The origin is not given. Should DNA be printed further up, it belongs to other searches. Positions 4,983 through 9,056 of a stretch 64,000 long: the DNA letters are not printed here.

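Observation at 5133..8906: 1257-aa secreted TolA-like coiled-coil protein encoded largely by near-identical 153-bp and 240-bp tandem DNA repeats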

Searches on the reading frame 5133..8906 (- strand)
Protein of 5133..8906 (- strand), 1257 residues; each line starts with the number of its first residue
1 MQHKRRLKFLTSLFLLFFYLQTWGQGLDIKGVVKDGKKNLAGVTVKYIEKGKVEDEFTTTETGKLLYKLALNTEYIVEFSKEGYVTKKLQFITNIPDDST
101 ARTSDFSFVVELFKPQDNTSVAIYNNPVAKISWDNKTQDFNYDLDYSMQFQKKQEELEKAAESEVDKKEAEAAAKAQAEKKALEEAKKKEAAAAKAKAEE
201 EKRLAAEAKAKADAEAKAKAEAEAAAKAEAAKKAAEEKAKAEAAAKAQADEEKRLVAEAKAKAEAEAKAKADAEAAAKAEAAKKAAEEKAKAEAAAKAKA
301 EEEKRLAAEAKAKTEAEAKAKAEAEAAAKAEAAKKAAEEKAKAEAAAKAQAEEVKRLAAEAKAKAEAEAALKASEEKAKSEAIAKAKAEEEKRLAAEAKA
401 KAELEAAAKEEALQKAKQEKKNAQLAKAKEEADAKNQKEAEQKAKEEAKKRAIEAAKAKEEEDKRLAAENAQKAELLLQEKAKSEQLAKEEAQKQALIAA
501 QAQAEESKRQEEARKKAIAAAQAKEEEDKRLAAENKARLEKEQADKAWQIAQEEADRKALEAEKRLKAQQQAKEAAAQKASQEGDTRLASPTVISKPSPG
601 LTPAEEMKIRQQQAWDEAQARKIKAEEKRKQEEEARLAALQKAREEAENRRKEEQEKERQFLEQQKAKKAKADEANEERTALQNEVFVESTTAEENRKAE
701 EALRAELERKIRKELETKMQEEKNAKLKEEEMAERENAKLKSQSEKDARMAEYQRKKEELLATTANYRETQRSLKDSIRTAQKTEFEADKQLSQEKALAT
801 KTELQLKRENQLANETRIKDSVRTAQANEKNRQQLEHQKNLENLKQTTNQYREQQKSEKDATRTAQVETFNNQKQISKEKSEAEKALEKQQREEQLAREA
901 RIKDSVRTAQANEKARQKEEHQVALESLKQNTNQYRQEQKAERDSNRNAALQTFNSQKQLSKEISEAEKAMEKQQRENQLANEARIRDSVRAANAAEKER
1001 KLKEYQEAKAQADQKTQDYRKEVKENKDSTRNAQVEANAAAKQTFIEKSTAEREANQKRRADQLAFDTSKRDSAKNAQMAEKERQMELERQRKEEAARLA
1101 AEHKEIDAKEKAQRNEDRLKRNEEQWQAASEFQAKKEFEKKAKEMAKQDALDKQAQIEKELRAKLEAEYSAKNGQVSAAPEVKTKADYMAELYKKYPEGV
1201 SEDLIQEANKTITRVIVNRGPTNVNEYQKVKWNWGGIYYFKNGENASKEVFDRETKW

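Call 6: search_protein_families(library=pfam, proteins=[window:5133-8906:-], max_evalue=1)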
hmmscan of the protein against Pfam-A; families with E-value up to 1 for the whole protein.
window:5133-8906:- (1257 aa): 2 families
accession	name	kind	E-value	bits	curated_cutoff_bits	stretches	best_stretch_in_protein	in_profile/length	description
PF13620.12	CarboxypepD_reg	-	0.0093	16.7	32.3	1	29-99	2-74/82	Carboxypeptidase regulatory-like domain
PF17210.9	SdrD_B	-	0.017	15.8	29.7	1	29-119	13-106/112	SdrD B-like domain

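Call 7: search_protein_families(library=ncbifam, proteins=[window:5133-8906:-], max_evalue=1)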
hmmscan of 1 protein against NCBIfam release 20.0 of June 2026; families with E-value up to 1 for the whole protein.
window:5133-8906:- (1257 aa): 0 families

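Call 16: find_encoding_contigs(protein=window:5136-8906:-, flank=3000, max_places=6)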
Protein window:5136-8906:- (1257 aa): no gene with exactly this product is on record in the collection.

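Call 84: search_solved_structures(query=window:5136-8906:-, max_evalue=0.01)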
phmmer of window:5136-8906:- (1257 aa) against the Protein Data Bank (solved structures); distinct sequences matched with E-value up to 0.01: 3.
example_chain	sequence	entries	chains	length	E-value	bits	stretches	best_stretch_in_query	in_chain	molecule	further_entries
6d90_b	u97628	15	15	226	0.00076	21.1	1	148-332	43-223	eL29 | 60S ribosomal protein L29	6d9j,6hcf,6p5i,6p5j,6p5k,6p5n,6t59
11he_29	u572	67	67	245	0.00087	20.9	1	148-341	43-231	Large ribosomal subunit protein eL29 | eL29 | 60S ribosomal protein L29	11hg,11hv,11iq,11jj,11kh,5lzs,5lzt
7nfx_b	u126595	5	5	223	0.005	18.4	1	164-319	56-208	60S ribosomal protein L29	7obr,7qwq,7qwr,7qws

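Call 103: search_protein_families(library=phrogs, proteins=[window:5136-8906:-], max_evalue=0.01)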
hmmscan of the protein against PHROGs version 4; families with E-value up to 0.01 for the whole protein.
window:5136-8906:- (1257 aa): 0 families
